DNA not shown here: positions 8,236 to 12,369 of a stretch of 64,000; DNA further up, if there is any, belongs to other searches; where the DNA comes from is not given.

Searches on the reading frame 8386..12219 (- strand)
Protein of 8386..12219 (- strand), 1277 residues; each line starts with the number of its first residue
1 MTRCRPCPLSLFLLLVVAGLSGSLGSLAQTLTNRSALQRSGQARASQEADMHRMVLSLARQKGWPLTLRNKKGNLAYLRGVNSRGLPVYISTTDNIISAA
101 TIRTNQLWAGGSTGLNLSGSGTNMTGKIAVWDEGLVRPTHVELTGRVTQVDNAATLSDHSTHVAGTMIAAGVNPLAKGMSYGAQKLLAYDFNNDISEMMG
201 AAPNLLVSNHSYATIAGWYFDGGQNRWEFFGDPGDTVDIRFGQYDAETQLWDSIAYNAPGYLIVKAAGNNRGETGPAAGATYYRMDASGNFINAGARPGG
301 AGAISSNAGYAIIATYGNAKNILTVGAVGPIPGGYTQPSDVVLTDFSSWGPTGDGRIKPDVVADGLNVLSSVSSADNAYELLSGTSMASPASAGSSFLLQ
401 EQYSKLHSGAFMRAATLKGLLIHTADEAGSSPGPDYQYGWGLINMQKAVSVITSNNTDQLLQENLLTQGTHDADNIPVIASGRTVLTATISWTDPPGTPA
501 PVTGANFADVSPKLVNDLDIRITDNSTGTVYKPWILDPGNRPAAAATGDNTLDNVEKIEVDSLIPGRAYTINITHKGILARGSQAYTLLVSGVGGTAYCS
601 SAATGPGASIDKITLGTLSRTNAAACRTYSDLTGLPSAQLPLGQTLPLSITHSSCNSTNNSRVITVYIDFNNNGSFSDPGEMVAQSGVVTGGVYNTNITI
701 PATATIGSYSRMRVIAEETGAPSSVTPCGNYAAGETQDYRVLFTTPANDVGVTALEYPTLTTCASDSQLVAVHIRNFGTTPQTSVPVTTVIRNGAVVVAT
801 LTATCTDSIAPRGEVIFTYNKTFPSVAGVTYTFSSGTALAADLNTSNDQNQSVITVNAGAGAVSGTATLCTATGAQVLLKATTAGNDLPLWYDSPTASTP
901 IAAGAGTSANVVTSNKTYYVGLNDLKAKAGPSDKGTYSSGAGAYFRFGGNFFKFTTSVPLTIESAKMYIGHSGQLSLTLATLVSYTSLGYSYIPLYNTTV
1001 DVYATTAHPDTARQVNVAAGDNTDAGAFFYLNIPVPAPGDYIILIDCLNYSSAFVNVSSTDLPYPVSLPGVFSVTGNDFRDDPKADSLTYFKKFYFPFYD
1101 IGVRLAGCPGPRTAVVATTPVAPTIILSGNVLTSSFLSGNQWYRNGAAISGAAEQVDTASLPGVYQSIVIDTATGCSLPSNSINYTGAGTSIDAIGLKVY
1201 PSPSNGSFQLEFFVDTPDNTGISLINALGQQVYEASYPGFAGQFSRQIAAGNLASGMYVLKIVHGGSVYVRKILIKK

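Call 79: search_protein_families(library=pfam, proteins=[window:8386-12219:-], max_evalue=0.00001)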
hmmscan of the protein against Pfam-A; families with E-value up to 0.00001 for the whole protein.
window:8386-12219:- (1277 aa): 4 families
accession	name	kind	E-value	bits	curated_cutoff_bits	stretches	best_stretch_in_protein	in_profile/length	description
PF00082.27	Peptidase_S8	-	6.6e-27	95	21.8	1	127-441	5-288/288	Subtilase family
PF20009.4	GEVED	-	3.8e-19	69.7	24.4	1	664-741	2-77/78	GEVED domain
PF18962.6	Por_Secre_tail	-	6.5e-09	36.4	27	1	1199-1275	1-75/75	Secretion system C-terminal sorting domain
PF19081.6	Ig_7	-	4.8e-06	27.2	27.3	0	864-921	7-63/84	Ig-like domain CHU_C associated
